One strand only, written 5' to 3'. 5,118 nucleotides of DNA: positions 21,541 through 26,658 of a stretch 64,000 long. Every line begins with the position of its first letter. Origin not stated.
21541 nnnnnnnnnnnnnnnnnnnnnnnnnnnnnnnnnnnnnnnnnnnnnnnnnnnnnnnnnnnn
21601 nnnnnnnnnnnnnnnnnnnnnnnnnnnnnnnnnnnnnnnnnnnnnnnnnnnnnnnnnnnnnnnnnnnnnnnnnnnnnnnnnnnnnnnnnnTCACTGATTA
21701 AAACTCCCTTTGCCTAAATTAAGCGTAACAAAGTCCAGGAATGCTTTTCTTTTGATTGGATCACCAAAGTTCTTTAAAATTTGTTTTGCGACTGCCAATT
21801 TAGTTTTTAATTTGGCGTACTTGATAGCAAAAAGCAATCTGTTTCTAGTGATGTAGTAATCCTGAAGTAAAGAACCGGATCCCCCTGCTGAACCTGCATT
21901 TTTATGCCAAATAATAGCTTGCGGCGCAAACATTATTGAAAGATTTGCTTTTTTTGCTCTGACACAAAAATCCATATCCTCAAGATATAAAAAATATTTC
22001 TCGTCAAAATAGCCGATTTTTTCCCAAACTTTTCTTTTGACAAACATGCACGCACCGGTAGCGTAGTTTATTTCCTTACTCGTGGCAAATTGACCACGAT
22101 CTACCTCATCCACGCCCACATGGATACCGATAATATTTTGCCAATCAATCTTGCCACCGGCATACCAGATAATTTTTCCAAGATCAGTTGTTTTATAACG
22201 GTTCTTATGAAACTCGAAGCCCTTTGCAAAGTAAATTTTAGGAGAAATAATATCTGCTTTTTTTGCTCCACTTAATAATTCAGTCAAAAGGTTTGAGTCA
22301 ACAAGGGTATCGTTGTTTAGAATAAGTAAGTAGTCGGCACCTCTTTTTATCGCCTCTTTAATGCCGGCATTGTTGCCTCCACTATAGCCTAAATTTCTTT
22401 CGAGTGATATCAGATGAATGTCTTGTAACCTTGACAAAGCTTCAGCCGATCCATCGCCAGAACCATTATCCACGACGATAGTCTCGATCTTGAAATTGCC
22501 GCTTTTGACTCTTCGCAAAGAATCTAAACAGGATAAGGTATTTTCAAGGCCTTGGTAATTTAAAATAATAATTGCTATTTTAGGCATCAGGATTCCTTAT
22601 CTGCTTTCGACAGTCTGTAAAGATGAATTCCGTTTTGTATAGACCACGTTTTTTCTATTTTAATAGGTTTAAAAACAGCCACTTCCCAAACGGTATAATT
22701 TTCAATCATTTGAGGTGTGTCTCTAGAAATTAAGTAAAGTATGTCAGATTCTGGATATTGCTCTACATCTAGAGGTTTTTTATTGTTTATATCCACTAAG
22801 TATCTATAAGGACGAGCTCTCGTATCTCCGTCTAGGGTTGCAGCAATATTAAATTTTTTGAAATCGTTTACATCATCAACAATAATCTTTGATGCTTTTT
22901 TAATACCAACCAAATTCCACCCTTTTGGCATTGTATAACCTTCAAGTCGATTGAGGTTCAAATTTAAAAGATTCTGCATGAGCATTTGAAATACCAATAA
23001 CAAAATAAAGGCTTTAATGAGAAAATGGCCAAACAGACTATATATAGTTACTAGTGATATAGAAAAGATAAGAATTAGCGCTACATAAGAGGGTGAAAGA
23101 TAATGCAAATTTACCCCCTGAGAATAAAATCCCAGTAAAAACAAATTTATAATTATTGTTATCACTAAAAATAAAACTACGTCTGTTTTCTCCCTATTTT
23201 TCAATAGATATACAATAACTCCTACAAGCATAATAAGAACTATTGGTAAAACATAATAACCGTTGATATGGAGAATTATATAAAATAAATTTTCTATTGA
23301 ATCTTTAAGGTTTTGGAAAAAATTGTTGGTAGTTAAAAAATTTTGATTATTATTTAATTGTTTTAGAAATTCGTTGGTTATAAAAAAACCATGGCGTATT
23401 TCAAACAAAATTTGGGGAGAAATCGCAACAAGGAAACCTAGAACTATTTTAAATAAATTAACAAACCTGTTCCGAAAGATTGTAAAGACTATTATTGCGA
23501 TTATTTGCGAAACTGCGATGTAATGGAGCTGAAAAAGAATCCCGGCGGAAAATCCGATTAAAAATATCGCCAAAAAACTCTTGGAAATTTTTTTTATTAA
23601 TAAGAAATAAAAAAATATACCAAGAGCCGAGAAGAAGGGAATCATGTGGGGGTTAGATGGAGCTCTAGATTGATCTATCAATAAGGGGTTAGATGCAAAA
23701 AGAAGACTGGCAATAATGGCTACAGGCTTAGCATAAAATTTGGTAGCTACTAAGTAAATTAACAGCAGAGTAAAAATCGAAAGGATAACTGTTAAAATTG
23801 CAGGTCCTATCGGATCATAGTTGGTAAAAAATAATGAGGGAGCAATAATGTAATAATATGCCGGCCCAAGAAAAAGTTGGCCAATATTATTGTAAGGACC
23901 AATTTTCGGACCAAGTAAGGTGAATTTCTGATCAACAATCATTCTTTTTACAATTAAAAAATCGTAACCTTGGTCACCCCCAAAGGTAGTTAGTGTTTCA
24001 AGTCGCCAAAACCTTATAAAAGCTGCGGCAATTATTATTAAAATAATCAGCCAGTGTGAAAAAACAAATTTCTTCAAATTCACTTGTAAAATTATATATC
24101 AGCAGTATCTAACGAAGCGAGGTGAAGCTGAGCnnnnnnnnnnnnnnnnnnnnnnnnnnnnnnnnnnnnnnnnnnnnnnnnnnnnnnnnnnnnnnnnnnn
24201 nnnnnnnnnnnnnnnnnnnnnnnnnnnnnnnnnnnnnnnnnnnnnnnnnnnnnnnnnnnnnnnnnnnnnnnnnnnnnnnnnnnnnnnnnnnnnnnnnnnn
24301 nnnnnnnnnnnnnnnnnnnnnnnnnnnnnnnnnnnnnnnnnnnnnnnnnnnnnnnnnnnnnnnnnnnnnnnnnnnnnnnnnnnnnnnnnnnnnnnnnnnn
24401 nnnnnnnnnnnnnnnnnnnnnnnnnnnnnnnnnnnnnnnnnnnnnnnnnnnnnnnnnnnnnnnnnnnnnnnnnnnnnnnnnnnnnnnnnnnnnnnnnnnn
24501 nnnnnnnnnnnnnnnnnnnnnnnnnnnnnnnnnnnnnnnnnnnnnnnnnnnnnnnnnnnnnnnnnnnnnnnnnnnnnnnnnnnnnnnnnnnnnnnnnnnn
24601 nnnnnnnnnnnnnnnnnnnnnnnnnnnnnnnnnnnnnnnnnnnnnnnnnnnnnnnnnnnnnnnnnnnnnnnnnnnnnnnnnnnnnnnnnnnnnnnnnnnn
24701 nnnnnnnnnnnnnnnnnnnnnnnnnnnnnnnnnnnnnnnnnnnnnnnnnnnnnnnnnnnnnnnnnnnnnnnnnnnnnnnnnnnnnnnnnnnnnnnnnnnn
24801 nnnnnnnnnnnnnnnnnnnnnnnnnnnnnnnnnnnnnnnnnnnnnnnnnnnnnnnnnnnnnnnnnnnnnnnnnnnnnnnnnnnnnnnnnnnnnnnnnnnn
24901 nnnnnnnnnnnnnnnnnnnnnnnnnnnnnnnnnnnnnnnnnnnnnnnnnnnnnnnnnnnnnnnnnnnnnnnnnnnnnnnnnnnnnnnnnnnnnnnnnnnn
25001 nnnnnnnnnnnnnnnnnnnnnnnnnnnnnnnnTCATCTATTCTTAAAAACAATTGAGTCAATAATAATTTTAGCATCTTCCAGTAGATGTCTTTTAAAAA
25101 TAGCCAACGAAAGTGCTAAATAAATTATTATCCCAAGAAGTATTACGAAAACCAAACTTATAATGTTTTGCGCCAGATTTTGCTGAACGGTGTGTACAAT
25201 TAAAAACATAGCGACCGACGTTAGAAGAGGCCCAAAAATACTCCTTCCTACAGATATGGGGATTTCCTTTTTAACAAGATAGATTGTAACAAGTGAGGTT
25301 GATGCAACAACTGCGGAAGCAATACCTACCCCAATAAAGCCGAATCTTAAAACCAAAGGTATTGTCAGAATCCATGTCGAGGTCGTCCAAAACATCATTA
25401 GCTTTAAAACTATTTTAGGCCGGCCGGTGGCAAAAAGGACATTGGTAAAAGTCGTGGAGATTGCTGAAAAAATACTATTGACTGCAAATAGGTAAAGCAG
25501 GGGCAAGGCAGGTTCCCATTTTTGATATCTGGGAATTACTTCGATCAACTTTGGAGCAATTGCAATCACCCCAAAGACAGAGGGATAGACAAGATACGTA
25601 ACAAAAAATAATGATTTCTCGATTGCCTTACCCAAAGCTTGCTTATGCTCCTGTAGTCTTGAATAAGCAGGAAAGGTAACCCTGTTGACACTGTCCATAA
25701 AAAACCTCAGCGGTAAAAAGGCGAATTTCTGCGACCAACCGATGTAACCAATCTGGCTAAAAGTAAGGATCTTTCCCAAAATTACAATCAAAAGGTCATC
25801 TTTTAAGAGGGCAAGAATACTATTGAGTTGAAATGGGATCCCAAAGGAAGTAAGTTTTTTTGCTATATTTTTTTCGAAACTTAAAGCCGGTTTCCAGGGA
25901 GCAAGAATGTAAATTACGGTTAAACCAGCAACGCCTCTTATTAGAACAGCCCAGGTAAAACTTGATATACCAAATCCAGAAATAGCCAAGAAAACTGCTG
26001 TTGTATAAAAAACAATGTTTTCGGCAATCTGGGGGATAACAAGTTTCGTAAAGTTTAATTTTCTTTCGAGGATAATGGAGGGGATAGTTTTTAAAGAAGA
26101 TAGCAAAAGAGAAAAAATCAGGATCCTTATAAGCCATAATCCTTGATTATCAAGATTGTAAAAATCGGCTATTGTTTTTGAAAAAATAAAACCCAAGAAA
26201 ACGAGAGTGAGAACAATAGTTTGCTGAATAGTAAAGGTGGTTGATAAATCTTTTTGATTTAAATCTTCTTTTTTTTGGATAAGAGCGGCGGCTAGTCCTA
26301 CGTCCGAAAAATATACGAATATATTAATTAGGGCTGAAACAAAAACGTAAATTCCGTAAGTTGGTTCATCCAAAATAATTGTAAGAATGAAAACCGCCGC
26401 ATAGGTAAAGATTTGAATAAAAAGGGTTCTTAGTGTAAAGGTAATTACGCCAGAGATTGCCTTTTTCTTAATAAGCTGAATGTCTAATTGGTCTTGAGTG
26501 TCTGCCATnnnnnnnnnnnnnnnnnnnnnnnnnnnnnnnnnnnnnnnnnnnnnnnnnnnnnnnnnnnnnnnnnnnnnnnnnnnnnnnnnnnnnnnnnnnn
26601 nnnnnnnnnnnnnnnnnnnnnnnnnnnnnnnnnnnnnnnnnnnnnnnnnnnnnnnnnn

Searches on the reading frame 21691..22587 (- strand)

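Call 27: search_protein_families(library=pfam, proteins=[window:21691-22587:-], max_evalue=0.001)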
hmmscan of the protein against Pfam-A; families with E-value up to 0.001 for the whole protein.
window:21691-22587:- (298 aa): 4 families
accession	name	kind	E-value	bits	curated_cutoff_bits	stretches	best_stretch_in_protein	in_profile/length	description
PF00535.33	Glycos_transf_2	-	8.5e-19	68.5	23.3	1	6-191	2-167/168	Glycosyl transferase family 2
PF13641.12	Glyco_tranf_2_3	-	8.4e-15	55.8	27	1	2-231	1-214/230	Glycosyltransferase like family 2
PF13632.12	Glyco_trans_2_3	-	1e-09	38.9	27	1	87-245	2-133/198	Glycosyl transferase family group 2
PF10111.15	Glyco_tranf_2_2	-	0.00015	21.8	27.3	0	31-106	27-104/276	Glycosyltransferase like family 2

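Call 54: search_protein_families(library=ncbifam, proteins=[window:21691-22587:-], max_evalue=0.00001)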
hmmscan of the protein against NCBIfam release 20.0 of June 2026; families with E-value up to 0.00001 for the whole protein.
window:21691-22587:- (298 aa): 8 families
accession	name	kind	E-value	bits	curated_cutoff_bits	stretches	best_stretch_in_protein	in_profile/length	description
TIGR01556.1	rhamnosyltran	subfamily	2.2e-18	66.4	200.55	1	34-256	22-238/281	rhamnosyltransferase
NF041875.1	EPS_EpsD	equivalog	1.2e-12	47.9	370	0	5-105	2-101/325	exopolysaccharide biosynthesis glycosyltransferase EpsD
TIGR03937.1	PgaC_IcaA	equivalog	1.5e-12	47.2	422.3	1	2-227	45-249/407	poly-beta-1,6-N-acetyl-D-glucosamine synthase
TIGR03965.1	mycofact_glyco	equivalog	3.8e-12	45.8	280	1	169-229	222-281/467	mycofactocin biosynthesis glycosyltransferase MftF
TIGR04283.1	glyco_like_mftF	equivalog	7.1e-12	45.4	182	1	4-225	1-182/221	TIGR04283 family arsenosugar biosynthesis glycosyltransferase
NF050113.1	gal_furan_GlfT1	equivalog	1.7e-06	27.6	330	1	22-113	16-110/290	galactofuranosyltransferase GlfT1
NF007482.0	PRK10073.1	equivalog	1.7e-06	27.3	423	1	2-112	6-114/334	glycosyltransferase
NF038302.1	EPS_HpsE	equivalog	6.6e-06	25.3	300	0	4-102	3-105/307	hormogonium polysaccharide biosynthesis glycosyltransferase HpsE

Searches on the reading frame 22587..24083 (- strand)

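Call 17: search_protein_families(library=pfam, proteins=[window:22587-24083:-], max_evalue=0.01)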
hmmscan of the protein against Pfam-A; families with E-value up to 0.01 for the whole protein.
window:22587-24083:- (498 aa): 2 families
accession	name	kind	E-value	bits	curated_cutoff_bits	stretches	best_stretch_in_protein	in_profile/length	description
PF13231.12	PMT_2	-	3e-05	24.7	26.1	1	77-221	7-151/160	Dolichyl-phosphate-mannose-protein mannosyltransferase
PF19510.5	DUF6044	-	0.0012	17.8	27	1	100-323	108-326/564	Protein of unknown function (DUF6044)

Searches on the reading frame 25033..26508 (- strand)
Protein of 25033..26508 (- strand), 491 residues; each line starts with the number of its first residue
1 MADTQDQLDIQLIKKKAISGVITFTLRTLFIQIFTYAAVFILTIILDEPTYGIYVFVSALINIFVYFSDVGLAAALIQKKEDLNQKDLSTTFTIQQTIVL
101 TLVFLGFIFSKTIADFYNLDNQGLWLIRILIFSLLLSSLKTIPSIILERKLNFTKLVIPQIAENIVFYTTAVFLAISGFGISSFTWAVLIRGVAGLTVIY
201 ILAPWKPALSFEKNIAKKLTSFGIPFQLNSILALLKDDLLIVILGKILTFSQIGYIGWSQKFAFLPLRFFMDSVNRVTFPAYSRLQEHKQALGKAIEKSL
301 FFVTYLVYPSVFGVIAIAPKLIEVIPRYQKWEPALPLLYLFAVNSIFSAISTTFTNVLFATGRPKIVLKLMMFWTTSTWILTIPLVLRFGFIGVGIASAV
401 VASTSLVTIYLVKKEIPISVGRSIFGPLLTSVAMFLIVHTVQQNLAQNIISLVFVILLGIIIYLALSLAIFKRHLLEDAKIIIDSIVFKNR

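Call 17: search_protein_families(library=pfam, proteins=[window:25033-26508:-], max_evalue=0.01)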
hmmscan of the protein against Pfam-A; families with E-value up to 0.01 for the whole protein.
window:25033-26508:- (491 aa): 3 families
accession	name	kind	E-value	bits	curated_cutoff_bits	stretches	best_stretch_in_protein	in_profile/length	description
PF13440.11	Polysacc_synt_3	-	2.8e-52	178.2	23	1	43-333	3-290/293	Polysaccharide biosynthesis protein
PF01943.22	Polysacc_synt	-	1.5e-21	77.5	28.2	1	20-286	4-274/274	Polysaccharide biosynthesis protein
PF03023.19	MurJ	-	6.2e-10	38.7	27.4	1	79-414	47-401/451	Lipid II flippase MurJ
